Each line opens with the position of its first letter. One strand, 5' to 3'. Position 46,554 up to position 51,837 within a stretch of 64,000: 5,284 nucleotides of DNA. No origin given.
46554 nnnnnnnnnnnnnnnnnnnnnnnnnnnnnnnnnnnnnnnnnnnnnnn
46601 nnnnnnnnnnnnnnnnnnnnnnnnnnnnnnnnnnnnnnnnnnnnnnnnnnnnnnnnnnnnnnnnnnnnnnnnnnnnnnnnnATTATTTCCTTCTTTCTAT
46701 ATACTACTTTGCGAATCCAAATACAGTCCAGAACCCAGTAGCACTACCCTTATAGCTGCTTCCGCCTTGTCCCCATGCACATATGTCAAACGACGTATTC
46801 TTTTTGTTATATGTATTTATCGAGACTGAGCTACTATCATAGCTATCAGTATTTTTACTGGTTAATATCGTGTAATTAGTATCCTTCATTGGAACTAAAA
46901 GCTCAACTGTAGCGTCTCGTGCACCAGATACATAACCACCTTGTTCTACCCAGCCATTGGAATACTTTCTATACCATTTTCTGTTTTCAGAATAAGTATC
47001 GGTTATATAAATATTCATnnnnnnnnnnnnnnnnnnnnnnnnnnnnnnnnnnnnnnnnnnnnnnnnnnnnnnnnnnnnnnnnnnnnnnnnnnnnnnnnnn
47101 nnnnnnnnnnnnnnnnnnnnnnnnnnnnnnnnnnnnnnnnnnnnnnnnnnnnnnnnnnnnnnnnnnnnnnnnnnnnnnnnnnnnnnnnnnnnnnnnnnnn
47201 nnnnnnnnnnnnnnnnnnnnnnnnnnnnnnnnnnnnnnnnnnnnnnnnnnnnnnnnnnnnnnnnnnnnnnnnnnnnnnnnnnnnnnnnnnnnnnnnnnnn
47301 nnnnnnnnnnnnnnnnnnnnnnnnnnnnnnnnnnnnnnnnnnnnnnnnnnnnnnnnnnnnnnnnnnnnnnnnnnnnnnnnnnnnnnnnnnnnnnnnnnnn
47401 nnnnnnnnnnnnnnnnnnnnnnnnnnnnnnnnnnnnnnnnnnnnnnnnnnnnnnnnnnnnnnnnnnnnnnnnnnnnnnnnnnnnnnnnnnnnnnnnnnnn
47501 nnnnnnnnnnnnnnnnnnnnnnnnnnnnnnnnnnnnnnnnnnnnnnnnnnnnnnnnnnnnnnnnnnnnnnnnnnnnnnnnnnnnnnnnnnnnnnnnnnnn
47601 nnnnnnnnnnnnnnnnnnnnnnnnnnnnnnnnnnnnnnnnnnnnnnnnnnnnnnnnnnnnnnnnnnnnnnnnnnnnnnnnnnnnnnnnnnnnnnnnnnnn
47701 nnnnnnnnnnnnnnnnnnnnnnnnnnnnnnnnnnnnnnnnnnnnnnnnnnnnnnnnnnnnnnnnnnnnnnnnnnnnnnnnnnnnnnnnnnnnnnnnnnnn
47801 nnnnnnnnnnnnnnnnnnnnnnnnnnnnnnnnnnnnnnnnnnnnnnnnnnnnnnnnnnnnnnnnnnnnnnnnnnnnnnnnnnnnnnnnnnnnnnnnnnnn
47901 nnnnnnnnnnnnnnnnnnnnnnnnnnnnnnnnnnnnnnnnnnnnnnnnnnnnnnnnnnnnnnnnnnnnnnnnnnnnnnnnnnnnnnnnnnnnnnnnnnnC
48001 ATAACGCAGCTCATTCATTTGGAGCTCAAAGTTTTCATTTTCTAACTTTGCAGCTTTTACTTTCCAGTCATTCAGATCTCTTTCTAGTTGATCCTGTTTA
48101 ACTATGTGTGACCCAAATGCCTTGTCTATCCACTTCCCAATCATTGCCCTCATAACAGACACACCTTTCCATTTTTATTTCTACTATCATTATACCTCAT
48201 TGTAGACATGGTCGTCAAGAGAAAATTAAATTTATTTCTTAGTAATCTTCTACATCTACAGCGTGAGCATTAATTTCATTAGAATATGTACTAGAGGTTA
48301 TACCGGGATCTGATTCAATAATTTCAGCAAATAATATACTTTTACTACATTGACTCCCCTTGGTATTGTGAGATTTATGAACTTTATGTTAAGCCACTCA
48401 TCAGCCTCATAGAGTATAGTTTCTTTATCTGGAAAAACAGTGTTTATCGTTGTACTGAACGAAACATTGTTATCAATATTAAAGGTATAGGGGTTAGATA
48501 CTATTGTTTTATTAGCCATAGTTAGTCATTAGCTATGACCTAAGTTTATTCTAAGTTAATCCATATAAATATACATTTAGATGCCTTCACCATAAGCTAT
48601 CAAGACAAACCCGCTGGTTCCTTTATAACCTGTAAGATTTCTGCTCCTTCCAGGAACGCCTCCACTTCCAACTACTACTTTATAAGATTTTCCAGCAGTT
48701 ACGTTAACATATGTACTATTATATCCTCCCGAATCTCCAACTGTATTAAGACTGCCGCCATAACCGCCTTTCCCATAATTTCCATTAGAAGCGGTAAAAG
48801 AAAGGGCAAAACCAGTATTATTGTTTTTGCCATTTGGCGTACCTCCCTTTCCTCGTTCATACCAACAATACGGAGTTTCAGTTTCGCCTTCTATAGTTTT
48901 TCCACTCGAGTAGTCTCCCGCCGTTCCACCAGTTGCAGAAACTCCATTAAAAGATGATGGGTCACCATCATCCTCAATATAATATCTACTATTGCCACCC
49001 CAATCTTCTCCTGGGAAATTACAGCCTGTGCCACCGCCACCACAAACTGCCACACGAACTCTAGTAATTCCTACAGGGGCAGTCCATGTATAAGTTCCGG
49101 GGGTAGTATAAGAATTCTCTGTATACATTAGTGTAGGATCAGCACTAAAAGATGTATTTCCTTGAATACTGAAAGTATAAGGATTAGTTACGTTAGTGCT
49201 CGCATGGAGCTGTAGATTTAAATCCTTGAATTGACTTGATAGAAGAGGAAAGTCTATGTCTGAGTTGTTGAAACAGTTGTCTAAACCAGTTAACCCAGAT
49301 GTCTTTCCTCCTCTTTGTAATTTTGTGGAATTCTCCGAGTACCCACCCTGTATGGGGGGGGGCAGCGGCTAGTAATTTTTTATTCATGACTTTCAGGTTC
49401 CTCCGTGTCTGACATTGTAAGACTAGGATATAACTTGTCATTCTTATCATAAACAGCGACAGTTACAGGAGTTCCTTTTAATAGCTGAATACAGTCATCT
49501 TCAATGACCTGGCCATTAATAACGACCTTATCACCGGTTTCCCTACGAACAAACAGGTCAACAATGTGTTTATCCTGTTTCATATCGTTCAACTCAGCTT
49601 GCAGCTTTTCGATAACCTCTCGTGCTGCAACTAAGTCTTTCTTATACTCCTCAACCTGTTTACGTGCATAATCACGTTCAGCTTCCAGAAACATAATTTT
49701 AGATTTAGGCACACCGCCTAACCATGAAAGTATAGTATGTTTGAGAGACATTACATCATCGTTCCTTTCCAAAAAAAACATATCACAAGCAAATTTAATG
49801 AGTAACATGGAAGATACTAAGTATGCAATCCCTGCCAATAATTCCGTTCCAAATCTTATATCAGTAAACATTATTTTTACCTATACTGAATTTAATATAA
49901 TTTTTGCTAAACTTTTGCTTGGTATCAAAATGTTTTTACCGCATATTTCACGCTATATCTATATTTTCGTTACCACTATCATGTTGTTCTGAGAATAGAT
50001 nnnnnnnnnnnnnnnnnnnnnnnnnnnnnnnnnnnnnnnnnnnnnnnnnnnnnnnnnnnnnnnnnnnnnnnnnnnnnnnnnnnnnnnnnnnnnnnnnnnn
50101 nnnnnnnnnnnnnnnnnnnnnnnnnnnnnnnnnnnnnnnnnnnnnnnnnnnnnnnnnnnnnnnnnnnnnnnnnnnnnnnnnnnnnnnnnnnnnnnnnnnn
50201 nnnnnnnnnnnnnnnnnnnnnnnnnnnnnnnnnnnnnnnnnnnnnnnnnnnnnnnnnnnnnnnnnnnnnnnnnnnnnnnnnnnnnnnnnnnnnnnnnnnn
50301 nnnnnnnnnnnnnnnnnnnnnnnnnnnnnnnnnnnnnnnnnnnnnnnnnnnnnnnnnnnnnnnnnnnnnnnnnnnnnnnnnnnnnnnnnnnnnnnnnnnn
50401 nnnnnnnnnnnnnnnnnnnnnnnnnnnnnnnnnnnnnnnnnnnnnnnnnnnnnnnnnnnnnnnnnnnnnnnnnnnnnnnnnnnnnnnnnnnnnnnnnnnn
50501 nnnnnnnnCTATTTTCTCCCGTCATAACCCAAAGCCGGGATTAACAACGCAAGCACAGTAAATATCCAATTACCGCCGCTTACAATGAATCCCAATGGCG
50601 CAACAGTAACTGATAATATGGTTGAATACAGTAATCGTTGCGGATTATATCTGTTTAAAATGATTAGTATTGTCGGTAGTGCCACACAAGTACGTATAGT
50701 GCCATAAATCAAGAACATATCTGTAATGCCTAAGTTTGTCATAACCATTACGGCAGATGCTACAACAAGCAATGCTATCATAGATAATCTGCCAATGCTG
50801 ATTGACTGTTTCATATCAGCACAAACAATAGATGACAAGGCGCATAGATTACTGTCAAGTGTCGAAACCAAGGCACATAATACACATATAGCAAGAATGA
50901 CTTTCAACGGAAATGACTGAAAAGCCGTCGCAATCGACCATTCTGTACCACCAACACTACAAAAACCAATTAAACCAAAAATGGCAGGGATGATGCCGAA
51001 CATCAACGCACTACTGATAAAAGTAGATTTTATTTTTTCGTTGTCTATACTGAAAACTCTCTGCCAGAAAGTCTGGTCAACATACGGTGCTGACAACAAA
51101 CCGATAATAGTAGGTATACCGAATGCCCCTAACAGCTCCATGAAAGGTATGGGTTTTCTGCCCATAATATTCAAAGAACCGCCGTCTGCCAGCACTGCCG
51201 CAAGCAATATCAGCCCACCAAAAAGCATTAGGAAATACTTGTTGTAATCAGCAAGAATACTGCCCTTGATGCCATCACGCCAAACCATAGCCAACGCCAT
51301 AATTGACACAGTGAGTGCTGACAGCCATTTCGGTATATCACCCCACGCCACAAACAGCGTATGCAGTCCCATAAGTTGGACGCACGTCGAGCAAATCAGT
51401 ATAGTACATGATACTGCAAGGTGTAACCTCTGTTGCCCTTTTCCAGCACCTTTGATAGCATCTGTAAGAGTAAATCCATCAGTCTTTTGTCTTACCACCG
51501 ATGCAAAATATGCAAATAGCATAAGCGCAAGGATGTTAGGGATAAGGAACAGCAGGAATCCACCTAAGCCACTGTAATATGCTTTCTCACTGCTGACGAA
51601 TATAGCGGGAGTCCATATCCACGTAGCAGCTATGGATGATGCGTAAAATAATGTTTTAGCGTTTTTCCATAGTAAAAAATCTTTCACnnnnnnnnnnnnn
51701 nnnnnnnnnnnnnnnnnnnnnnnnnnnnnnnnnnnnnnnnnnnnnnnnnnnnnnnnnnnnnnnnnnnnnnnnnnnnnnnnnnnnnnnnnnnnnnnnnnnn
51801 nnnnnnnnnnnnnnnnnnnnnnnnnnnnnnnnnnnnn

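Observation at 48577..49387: Glycine-rich fibre gene interrupted at a C9 homopolymer: phase-variable switch, programmed frameshift, or assembly error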

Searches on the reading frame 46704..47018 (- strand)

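Call 4: search_protein_families(library=pfam, proteins=[window:46704-47018:-], max_evalue=0.01)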
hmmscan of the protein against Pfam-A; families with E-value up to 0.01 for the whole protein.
window:46704-47018:- (104 aa): 0 families

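Call 8: search_protein_families(library=phrogs, proteins=[window:46704-47018:-], max_evalue=0.001)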
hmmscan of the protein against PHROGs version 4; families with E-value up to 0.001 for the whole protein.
window:46704-47018:- (104 aa): 1 family
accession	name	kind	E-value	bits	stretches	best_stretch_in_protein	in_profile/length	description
phrog_1396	-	tail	0.00013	22.2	1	13-102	251-341/504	tail fiber protein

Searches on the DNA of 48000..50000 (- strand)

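Call 3: search_dna_similar(query=window:48000-50000:-, collection=phages, mode=near, max_rows=40)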
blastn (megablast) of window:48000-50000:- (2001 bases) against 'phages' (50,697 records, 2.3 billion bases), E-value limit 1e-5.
No match.

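Call 67: search_rna_families(source=window, start=48000, end=50000, threshold=evalue, max_evalue=1)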
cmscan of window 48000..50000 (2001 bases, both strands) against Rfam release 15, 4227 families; matches with E-value up to 1: 0.
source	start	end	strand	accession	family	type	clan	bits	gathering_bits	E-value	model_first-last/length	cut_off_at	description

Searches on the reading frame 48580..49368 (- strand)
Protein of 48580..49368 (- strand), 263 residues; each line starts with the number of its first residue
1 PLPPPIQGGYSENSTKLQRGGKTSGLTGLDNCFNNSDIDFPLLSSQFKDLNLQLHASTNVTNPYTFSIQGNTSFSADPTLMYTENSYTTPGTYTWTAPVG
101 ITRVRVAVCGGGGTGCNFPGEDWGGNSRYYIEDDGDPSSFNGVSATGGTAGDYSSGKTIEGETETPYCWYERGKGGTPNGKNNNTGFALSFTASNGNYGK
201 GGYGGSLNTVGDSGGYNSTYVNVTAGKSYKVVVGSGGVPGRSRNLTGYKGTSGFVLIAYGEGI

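Call 47: predict_structure(alignment_id=A1)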
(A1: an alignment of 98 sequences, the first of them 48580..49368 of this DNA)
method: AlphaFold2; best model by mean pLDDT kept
length: 263 residues; sequences in the alignment: 98
mean_pLDDT: 79.0   pTM: 0.69
mean pLDDT of the five models: 79.0, 79.0, 78.6, 78.4, 77.4
residues with pLDDT >= 90: 131; 70-90: 42; 50-70: 46; < 50: 44
segments of 3 or more residues with pLDDT < 50: 1-4, 7-37, 39-44
pLDDT, mean of each block of 10 residues (from residue 1): 45 40 43 46 49 52 56 61 97 97 98 87 67 94 98 87 87 97 97 98 86 98 98 95 78 98 90
secondary structure, 60 per line:
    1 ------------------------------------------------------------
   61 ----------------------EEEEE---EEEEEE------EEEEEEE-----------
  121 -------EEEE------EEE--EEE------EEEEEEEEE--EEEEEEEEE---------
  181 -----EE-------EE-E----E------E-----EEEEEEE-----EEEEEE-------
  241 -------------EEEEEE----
elements in order: E83-87 E91-96 E103-109 E128-131 E138-140 E143-145 E152-160 E163-171 E216-222 E228-233 E254-259

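Call 50: fold_search(model_id=the predicted structure, library=pdb)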
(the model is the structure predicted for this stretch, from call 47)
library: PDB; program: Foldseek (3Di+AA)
matches with E <= 10: 532; with E <= 0.001: 0
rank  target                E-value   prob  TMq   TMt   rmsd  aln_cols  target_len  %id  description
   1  7yfw_a                4.9e-03  0.63  0.19  0.18  17.6       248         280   15  Cyanophage Pam3 fiber (released 2023-01-18)
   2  9d93_Qb               4.9e-03  0.60  0.19  0.22  21.2       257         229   14  Mycobacteriophage Bxb1 tail tip - Composite map and model (released 2024-09-25)
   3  5e7t_H                1.0e-02  0.87  0.20  0.28  16.3       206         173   12  Structure of the tripod (BppUct-A-L) from the baseplate of bacteriophage Tuc2009 (released 2015-12-30)
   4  5e7t_G                1.4e-02  0.90  0.21  0.29  16.3       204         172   12  Structure of the tripod (BppUct-A-L) from the baseplate of bacteriophage Tuc2009 (released 2015-12-30)
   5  9wcb_F                2.2e-02  0.90  0.27  0.37  11.9       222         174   13  Open state of A8 gpJ 713 central tail fiber with OmpC G17 from E. coli EDL933 (released 2026-01-28)
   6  3ks7_D                2.4e-02  0.75  0.23  0.17  11.5       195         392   11  Crystal structure of Putative Peptide:N-glycosidase F (PNGase F) (YP_210507.1) from Bacteroides fragilis NCTC 9343 at  (released 2009-12-15)
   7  9d93_Pa               3.5e-02  0.57  0.22  0.11  20.6       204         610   12  Mycobacteriophage Bxb1 tail tip - Composite map and model (released 2024-09-25)
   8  3ks7_B                3.6e-02  0.72  0.23  0.17  11.5       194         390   11  Crystal structure of Putative Peptide:N-glycosidase F (PNGase F) (YP_210507.1) from Bacteroides fragilis NCTC 9343 at  (released 2009-12-15)
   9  7nx3_F                4.7e-02  0.16  0.13  0.12  23.0       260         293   14  Crystal structure of ALK in complex with Fab324 (released 2021-10-27)
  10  3ks7_A                5.2e-02  0.60  0.23  0.17  11.5       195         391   11  Crystal structure of Putative Peptide:N-glycosidase F (PNGase F) (YP_210507.1) from Bacteroides fragilis NCTC 9343 at  (released 2009-12-15)
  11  8hhe_A                7.9e-02  0.33  0.16  0.08  21.0       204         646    8  Crystal structure of Cry5B from Bacillus thuringiensis at 4.5 A resolution (released 2022-12-07)
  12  4fqk_A                8.7e-02  0.23  0.16  0.14  16.2       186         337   16  Influenza B/Brisbane/60/2008 hemagglutinin Fab CR8059 complex (released 2012-08-22)
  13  4fqm_A                8.7e-02  0.23  0.16  0.14  16.2       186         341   16  Structure of B/Brisbane/60/2008 Influenza Hemagglutinin (released 2012-08-22)
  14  7nx4                  8.7e-02  0.11  0.12  0.10  23.4       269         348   13  Crystal structure of the TG and EGF-like domains of ALK (released 2021-10-27)
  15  8xcg_J                9.2e-02  0.33  0.20  0.11  12.9       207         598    9  Tail tip complex of bacteriophage lambda in the open state (released 2024-05-01)
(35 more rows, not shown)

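Call 55: fold_search(model_id=the predicted structure, library=viral)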
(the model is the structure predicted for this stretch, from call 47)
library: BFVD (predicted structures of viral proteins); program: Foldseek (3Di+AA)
matches with E <= 10: 725; with E <= 0.001: 61
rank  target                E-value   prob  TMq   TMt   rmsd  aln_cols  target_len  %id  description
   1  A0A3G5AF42            4.5e-09  1.00  0.48  0.53  20.7       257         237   22  Uncharacterized protein [Satyrvirus sp.]
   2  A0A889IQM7            5.2e-09  1.00  0.35  0.41   8.2       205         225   25  Uncharacterized protein [Pseudomonas phage Itty13]
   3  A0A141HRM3            2.0e-08  1.00  0.41  0.55   6.4       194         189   23  (no name in the UniProt tables at hand)
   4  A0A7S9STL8            2.7e-08  1.00  0.42  0.24   8.7       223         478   20  Uncharacterized protein [Virus NIOZ-UU157]
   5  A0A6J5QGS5            8.9e-08  1.00  0.41  0.45  15.6       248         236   20  Uncharacterized protein [uncultured Caudovirales phage]
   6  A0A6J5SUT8            2.4e-07  1.00  0.38  0.67  12.5       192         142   23  Uncharacterized protein [uncultured Caudovirales phage]
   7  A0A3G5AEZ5            1.2e-06  1.00  0.34  0.20  19.2       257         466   23  E3 ubiquitin-protein ligase [Satyrvirus sp.]
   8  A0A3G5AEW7            3.5e-06  1.00  0.36  0.44  10.1       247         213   16  PE-PGRS protein [Satyrvirus sp.]
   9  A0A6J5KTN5            1.7e-05  1.00  0.41  0.12  10.8       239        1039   22  Uncharacterized protein (Fragment) [uncultured Caudovirales phage]
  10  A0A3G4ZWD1            1.7e-05  1.00  0.25  0.12  27.0       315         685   17  Collagen-like protein [Edafosvirus sp.]
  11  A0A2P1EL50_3          2.5e-05  0.99  0.24  0.08  25.1       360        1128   14  Collagen repeat protein [Moumouvirus australiensis]
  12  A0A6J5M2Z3            2.5e-05  0.99  0.21  0.12  22.2       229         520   18  Uncharacterized protein [uncultured Caudovirales phage]
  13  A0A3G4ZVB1            2.6e-05  0.99  0.23  0.23  23.1       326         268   18  Glycine-rich domain-containing protein (Fragment) [Edafosvirus sp.]
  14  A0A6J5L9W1            3.5e-05  0.99  0.23  0.25  18.4       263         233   18  Glycine-rich domain-containing protein [uncultured Caudovirales phage]
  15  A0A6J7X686            4.1e-05  1.00  0.25  0.16  23.3       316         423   18  Uncharacterized protein [uncultured Caudovirales phage]
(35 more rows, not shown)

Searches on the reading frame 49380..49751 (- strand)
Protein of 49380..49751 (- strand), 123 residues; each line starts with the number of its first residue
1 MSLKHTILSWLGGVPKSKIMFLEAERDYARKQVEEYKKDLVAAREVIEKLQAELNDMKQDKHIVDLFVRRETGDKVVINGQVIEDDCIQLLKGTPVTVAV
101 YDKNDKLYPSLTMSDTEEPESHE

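Call 76: find_encoding_contigs(protein=window:49380-49751:-, flank=2500, max_places=10)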
Protein window:49380-49751:- (123 aa): no gene with exactly this product is on record in the collection.

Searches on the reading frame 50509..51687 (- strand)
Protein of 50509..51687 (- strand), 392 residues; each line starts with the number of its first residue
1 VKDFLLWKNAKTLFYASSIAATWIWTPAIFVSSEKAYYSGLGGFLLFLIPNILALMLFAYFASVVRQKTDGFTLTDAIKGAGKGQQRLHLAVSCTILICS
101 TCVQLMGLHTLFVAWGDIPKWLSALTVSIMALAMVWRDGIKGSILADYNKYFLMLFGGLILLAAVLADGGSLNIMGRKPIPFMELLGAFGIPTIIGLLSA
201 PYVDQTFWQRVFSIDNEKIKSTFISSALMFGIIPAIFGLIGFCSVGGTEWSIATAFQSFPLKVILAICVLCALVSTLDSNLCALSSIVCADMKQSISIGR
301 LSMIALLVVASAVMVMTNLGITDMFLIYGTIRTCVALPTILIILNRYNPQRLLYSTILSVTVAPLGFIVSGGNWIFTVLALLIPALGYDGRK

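Call 8: search_protein_families(library=phrogs, proteins=[window:50509-51687:-], max_evalue=0.001)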
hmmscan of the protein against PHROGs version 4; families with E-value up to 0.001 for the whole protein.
window:50509-51687:- (392 aa): 1 family
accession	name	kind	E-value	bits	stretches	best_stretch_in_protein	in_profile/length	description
phrog_20720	-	unknown function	6e-46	158.2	1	8-360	36-414/460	-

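Call 36: search_protein_families(library=pfam, proteins=[window:50509-51687:-], max_evalue=0.001)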
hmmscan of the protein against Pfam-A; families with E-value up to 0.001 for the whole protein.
window:50509-51687:- (392 aa): 0 families
